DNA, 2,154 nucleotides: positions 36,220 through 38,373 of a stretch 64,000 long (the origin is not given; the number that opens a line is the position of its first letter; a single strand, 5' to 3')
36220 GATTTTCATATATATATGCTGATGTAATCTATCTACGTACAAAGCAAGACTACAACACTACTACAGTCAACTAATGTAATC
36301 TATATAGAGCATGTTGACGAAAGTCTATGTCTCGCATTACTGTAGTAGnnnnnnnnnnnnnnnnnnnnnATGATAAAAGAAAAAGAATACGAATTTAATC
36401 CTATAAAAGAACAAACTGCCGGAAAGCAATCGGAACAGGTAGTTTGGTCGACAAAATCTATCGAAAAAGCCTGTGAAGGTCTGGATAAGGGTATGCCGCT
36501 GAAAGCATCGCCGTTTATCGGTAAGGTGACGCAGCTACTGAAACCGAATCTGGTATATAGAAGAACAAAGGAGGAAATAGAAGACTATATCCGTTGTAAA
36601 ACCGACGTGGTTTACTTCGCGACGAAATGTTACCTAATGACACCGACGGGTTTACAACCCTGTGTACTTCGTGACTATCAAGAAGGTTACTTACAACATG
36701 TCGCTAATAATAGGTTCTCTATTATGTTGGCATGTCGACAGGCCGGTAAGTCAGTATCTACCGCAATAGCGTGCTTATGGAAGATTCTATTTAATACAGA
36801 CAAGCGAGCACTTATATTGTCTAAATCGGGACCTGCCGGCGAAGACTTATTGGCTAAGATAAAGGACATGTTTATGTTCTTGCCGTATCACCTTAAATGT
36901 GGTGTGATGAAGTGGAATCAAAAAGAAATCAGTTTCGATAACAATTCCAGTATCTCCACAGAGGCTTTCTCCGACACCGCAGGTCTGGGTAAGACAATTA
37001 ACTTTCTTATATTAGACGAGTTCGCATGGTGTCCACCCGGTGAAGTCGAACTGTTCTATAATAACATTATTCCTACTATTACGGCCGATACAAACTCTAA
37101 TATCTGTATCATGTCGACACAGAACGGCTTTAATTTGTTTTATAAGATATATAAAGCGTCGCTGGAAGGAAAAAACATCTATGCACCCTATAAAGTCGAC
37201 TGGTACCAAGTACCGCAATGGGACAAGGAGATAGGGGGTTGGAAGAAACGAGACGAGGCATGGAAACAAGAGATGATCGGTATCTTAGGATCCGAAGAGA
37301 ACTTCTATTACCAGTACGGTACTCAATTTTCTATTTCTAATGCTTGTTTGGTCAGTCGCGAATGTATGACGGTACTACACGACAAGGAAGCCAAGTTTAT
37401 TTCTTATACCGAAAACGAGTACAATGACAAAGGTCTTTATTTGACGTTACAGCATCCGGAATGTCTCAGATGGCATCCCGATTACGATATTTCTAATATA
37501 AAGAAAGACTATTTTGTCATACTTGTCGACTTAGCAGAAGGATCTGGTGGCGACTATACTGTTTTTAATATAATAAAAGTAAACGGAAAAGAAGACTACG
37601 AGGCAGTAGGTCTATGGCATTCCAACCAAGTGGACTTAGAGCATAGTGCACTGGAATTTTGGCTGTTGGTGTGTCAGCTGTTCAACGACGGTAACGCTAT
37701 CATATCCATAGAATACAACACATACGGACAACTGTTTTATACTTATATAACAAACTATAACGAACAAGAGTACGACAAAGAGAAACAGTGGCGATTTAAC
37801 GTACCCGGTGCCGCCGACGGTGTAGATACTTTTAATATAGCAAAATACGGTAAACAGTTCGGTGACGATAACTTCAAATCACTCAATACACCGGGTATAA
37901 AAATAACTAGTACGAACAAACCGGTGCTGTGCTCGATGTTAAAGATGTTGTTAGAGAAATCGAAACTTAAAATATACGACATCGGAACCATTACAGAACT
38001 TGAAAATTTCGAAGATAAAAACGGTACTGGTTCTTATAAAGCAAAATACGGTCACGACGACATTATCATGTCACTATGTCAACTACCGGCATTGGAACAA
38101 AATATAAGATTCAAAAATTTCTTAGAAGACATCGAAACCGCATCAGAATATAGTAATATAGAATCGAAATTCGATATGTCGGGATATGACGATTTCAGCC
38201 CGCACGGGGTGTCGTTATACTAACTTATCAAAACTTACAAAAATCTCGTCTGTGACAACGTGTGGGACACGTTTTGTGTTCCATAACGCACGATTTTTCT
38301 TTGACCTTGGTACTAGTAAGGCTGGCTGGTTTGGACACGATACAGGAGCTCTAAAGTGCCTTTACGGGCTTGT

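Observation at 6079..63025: Family of at least seven conserved ~100-150 bp intergenic palindromic elements whose inner hairpin loop occurs in both polarities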

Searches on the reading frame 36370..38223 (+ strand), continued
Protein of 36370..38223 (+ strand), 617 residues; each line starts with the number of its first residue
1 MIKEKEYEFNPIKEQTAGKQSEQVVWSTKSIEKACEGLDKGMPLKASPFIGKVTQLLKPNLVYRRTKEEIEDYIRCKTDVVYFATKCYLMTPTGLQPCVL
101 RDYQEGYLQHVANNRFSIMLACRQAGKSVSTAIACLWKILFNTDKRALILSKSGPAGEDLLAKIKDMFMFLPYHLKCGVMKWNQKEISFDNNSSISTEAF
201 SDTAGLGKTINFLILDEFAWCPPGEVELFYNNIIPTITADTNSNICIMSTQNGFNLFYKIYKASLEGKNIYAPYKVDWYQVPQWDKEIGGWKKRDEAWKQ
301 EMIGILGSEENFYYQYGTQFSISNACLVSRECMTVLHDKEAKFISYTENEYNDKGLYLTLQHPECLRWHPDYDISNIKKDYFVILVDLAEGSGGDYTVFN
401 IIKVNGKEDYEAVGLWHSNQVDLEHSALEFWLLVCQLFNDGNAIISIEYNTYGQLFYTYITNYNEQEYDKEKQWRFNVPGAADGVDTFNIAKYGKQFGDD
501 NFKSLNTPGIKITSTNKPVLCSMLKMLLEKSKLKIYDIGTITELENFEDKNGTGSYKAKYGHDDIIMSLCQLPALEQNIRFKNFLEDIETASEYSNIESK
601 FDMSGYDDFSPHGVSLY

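Call 66: list_cluster_members(proteins=[P0001])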
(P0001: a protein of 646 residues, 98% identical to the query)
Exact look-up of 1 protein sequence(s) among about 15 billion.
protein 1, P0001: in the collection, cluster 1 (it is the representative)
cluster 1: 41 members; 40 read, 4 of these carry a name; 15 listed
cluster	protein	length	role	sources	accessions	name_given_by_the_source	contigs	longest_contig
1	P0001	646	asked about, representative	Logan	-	-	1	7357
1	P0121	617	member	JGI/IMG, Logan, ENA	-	hypothetical protein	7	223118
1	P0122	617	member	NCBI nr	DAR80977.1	MAG TPA: large terminase protein [Caudoviricetes sp.]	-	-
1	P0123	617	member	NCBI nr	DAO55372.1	MAG TPA: large terminase protein [Caudoviricetes sp.]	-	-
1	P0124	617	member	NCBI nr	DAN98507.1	MAG TPA: large terminase protein [Caudoviricetes sp.]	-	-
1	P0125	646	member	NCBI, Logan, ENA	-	-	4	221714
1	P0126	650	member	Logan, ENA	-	-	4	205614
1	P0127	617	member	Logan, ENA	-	-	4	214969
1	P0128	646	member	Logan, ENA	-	-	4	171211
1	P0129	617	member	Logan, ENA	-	-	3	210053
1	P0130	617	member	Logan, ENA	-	-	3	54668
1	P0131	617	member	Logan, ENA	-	-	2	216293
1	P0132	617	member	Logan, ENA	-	-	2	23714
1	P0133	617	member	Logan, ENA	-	-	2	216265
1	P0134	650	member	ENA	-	-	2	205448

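Call 67: find_encoding_contigs(protein=P0121, flank=10000, max_places=6)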
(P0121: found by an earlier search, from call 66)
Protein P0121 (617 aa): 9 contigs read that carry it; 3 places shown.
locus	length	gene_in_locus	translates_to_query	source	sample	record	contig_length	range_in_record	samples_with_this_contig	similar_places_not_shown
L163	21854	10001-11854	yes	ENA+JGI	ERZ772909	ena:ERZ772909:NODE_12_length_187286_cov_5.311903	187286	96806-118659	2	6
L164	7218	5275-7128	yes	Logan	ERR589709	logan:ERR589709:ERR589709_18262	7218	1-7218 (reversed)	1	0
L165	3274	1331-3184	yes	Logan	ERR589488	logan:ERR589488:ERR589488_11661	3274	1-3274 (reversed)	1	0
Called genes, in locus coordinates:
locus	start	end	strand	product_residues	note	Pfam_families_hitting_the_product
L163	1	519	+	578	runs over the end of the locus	PF00270:DEAD, PF04851:ResIII, PF00271:Helicase_C (weak)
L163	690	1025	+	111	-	-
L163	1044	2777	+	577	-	PF00535:Glycos_transf_2, PF10111:Glyco_tranf_2_2, PF13506:Glyco_transf_21 (faint), PF13641:Glyco_tranf_2_3, PF00535:Glycos_transf_2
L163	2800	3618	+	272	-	-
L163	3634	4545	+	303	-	-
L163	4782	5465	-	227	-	-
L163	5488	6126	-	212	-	-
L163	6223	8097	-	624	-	PF07230:Portal_T4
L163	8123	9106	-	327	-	-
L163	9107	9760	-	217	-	-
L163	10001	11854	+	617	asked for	PF03237:Terminase_6N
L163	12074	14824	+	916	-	-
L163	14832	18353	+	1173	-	-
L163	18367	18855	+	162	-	-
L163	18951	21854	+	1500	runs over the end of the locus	-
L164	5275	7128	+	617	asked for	PF03237:Terminase_6N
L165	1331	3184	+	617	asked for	PF03237:Terminase_6N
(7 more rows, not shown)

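Call 68: find_encoding_contigs(protein=P0125, flank=10000, max_places=4)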
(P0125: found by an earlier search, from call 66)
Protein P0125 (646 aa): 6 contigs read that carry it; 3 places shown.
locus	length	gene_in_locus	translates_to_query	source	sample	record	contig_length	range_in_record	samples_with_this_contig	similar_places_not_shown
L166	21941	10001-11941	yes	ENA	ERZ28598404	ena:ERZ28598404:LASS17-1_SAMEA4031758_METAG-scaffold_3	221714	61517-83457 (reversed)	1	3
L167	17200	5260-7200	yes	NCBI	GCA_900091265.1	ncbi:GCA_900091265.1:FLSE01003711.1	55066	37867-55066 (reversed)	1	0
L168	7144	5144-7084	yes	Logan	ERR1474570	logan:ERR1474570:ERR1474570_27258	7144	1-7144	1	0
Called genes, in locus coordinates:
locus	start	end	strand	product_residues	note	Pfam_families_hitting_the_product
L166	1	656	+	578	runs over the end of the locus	PF00270:DEAD, PF04851:ResIII, PF00271:Helicase_C (weak)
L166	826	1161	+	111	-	-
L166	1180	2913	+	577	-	PF00535:Glycos_transf_2, PF10111:Glyco_tranf_2_2 (weak), PF13641:Glyco_tranf_2_3, PF00535:Glycos_transf_2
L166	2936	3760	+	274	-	-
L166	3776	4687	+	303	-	-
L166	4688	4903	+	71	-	-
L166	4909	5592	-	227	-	-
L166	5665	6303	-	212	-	-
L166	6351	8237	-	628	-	PF07230:Portal_T4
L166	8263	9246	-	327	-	-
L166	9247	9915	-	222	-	-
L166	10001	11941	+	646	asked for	PF03237:Terminase_6N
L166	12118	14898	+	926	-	-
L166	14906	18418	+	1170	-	-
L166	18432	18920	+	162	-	-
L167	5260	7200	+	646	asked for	PF03237:Terminase_6N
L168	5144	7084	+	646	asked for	PF03237:Terminase_6N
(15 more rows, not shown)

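Call 69: find_encoding_contigs(protein=P0126, flank=10000, max_places=4)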
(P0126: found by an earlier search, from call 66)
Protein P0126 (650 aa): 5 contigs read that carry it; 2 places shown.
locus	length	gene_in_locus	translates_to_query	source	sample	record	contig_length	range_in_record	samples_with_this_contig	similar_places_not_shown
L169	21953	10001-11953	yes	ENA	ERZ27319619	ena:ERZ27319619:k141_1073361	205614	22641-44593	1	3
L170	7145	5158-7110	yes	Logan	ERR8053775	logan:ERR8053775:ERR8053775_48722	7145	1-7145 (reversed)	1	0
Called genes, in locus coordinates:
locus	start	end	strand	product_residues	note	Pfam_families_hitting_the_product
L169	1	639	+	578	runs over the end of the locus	PF00270:DEAD, PF04851:ResIII, PF00271:Helicase_C (weak)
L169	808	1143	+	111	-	-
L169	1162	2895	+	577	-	PF00535:Glycos_transf_2, PF10111:Glyco_tranf_2_2, PF13641:Glyco_tranf_2_3, PF00535:Glycos_transf_2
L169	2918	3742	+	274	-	-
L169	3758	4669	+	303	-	-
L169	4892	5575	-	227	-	-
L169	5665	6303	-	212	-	-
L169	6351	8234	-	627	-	PF07230:Portal_T4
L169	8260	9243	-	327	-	-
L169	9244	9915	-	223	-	-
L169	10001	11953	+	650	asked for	PF03237:Terminase_6N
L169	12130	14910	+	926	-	-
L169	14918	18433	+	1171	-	-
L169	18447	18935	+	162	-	-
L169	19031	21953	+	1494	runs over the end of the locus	-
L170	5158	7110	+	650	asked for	PF03237:Terminase_6N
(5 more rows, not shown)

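Call 70: find_encoding_contigs(protein=P0127, flank=10000, max_places=4)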
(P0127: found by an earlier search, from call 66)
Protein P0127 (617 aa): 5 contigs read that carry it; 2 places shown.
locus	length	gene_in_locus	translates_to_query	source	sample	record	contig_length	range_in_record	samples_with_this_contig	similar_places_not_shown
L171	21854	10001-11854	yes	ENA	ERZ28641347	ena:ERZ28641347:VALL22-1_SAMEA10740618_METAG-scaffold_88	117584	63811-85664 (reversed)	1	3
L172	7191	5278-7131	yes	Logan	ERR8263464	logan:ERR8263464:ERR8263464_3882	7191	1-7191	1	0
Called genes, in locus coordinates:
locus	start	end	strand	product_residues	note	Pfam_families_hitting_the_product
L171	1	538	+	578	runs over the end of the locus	PF00270:DEAD, PF04851:ResIII, PF00271:Helicase_C (weak)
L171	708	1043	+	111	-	-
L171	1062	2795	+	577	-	PF00535:Glycos_transf_2, PF10111:Glyco_tranf_2_2, PF13641:Glyco_tranf_2_3, PF00535:Glycos_transf_2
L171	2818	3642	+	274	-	-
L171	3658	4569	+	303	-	-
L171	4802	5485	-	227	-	-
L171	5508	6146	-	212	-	-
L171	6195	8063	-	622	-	PF07230:Portal_T4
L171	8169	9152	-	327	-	-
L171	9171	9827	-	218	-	-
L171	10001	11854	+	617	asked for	PF03237:Terminase_6N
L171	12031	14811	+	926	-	-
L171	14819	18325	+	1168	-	-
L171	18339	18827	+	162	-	-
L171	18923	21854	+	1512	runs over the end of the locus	-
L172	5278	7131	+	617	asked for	PF03237:Terminase_6N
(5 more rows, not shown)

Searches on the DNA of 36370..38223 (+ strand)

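Call 80: search_with_rna_model(model_id=R1, sources=[L061, L062, L063, L064, L065, L066, L067, L068, L069, L070, L071, L072, L073, L074, L075, L076, L077, L078, L079, L080, L081, L082, L083, L084, L085, L086, L087, L088, L089, L090, L091, L092, L093, L094, L157, L158, L159, L160, L161, L162], max_evalue=1)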
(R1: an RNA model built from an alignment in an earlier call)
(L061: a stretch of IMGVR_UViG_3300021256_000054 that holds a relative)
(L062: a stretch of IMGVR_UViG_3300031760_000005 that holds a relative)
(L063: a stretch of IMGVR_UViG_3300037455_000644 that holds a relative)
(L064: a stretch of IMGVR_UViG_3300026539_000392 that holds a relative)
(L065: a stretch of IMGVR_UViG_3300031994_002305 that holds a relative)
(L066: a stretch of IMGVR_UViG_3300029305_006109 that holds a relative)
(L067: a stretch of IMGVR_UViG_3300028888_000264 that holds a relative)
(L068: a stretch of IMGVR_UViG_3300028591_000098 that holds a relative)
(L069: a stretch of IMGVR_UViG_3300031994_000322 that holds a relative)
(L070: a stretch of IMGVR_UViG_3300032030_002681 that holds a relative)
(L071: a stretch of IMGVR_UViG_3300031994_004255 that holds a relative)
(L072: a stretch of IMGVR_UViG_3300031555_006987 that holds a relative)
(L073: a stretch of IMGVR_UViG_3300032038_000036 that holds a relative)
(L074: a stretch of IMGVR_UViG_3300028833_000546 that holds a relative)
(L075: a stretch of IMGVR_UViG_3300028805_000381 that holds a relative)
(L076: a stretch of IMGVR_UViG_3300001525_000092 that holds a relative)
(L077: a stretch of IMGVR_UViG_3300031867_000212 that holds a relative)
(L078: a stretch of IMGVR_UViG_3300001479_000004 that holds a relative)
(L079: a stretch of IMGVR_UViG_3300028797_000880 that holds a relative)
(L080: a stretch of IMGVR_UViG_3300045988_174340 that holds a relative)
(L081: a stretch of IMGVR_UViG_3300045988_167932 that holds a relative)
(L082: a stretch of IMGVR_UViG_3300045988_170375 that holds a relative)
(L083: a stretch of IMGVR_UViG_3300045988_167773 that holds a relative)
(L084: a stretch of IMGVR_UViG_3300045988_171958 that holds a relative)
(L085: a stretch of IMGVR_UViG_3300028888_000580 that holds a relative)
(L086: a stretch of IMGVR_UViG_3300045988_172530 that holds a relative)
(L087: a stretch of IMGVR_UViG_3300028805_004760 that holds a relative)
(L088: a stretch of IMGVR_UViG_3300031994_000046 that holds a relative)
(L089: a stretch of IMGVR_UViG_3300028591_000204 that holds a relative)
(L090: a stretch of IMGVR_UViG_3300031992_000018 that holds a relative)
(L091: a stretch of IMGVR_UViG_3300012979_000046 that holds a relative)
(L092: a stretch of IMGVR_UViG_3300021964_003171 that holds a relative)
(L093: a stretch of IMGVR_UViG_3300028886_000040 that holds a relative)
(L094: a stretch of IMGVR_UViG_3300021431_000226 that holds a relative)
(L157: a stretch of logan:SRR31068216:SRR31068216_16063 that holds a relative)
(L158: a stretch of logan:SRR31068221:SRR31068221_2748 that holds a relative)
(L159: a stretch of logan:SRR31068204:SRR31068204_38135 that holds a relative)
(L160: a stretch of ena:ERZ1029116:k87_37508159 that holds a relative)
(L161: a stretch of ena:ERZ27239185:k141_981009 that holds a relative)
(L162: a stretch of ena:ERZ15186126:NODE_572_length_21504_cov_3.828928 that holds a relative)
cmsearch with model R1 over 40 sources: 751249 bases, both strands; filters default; matches with E-value up to 1: 0.
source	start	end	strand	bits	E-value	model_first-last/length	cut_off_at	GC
